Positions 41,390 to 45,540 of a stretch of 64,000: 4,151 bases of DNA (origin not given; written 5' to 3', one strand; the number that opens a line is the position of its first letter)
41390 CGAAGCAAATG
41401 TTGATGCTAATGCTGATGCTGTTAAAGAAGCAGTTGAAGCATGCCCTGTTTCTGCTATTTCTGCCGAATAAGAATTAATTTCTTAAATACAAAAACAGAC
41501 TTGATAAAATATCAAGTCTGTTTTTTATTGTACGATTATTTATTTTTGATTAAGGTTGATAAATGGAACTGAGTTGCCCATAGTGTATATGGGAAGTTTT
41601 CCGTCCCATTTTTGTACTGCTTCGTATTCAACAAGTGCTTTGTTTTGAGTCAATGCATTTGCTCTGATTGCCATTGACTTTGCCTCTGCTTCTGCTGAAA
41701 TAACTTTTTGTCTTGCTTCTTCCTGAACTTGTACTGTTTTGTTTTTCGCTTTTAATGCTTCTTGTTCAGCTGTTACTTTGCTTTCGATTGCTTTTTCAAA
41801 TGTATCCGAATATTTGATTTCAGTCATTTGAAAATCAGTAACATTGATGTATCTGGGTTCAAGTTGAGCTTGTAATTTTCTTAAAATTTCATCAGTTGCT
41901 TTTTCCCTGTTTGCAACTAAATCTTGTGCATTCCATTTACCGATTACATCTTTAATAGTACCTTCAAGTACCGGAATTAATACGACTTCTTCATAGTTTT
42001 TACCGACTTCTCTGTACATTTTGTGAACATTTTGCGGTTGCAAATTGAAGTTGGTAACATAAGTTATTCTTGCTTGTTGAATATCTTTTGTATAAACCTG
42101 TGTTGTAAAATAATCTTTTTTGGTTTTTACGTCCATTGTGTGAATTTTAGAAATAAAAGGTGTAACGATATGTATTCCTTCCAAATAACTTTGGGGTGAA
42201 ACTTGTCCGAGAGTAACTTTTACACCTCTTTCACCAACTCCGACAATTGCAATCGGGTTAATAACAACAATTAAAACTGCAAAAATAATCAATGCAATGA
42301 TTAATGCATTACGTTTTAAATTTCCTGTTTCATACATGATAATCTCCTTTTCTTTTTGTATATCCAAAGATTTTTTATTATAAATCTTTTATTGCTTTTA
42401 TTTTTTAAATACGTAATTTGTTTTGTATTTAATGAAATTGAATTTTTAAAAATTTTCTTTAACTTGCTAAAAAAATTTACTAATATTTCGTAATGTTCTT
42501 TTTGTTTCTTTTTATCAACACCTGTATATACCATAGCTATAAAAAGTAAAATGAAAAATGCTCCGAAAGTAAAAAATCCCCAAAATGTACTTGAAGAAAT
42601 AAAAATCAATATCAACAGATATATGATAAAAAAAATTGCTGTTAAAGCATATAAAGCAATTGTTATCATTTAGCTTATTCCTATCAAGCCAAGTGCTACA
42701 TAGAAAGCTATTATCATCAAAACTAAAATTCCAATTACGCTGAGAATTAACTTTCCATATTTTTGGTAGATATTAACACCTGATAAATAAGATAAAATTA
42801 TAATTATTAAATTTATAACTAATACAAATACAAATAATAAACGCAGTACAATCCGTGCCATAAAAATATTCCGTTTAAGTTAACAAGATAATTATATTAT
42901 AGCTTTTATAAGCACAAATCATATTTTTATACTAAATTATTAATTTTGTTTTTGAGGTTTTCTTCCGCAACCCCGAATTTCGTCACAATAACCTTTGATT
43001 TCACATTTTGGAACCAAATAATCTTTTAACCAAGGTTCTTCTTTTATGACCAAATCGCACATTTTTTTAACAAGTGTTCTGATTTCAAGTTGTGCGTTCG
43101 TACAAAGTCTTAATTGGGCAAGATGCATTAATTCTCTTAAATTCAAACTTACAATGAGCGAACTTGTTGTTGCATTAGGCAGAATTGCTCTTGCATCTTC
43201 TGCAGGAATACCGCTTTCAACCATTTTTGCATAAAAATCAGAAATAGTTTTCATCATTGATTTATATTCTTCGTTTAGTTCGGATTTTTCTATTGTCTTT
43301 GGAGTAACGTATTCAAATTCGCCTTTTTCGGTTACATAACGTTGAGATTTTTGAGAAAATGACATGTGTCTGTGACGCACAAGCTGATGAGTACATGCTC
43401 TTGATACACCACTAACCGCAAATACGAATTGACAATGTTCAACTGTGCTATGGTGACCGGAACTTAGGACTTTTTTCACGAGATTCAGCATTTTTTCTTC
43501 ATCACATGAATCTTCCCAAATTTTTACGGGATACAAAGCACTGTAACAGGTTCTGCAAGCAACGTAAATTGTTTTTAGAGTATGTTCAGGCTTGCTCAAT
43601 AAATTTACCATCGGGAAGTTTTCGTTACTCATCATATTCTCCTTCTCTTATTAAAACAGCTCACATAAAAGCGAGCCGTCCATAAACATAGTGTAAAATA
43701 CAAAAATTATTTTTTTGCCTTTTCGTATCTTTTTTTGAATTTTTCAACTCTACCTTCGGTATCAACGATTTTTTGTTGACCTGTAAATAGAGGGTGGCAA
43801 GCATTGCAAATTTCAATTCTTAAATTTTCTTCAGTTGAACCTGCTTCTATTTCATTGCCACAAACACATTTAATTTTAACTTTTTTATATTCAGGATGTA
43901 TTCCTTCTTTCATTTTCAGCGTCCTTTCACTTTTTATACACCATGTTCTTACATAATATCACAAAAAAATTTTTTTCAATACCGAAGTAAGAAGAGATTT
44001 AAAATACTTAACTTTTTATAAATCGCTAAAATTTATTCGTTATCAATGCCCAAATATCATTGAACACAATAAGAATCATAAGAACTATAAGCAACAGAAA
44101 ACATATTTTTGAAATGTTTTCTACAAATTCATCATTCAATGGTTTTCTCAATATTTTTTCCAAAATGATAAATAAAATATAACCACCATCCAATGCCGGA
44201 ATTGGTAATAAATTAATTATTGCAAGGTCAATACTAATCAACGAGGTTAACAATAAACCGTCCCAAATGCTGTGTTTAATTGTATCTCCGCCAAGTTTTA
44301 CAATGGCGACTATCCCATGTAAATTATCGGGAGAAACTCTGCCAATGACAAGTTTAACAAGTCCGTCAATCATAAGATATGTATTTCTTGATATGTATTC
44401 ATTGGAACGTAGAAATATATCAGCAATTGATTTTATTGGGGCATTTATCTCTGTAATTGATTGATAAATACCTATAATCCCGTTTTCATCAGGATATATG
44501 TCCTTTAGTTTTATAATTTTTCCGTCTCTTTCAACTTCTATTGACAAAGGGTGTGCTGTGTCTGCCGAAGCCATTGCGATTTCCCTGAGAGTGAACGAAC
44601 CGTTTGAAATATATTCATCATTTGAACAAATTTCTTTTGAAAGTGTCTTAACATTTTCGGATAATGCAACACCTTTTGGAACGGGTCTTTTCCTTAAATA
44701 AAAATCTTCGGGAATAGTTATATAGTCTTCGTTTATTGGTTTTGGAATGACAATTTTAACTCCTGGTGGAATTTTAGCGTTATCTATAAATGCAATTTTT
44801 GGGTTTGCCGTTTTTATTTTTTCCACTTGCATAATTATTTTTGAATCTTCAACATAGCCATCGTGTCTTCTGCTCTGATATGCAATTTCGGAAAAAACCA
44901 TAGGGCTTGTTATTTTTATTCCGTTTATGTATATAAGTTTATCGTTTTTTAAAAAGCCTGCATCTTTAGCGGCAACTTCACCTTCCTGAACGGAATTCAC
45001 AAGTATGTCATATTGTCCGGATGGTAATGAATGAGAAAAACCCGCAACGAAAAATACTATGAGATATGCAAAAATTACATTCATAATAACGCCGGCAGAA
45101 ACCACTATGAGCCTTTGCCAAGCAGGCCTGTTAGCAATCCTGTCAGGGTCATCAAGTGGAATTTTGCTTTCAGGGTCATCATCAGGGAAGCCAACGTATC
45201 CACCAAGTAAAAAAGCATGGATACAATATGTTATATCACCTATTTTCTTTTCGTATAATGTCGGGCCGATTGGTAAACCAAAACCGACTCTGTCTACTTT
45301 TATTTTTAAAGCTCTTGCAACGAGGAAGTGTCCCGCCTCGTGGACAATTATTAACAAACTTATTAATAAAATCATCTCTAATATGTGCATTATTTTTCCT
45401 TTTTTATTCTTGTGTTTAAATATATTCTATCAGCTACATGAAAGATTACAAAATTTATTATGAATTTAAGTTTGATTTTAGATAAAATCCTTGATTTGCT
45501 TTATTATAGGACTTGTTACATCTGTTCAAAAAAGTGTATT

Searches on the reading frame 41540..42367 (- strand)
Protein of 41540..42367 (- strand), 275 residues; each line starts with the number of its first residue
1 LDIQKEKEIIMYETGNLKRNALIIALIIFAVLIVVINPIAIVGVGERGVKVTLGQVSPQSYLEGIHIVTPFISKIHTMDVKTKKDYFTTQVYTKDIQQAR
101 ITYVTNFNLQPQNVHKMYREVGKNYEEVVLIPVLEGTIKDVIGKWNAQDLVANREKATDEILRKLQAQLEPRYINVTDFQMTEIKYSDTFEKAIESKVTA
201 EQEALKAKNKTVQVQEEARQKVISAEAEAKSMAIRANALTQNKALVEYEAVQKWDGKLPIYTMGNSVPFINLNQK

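Call 28: search_protein_families(library=pfam, proteins=[window:41540-42367:-], max_evalue=0.00001)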
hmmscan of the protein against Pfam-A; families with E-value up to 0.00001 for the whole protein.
window:41540-42367:- (275 aa): 1 family
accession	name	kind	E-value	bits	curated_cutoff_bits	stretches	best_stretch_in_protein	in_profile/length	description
PF01145.31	Band_7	-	4.9e-31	108.6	23.6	1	41-220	2-174/176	SPFH domain / Band 7 family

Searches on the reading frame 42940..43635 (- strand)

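Call 28: search_protein_families(library=pfam, proteins=[window:42940-43635:-], max_evalue=0.00001)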
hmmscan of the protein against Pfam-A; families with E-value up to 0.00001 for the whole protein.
window:42940-43635:- (231 aa): 1 family
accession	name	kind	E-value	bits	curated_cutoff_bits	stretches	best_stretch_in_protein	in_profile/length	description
PF02511.20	Thy1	-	1.3e-60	204.9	24.8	1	12-201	2-190/191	Thymidylate synthase complementing protein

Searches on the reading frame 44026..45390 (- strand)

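Call 28: search_protein_families(library=pfam, proteins=[window:44026-45390:-], max_evalue=0.00001)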
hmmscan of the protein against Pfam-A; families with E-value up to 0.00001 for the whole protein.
window:44026-45390:- (454 aa): 1 family
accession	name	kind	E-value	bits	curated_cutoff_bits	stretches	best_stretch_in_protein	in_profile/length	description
PF02163.28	Peptidase_M50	-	9.4e-51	172.7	27.2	1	6-437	2-221/221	Peptidase family M50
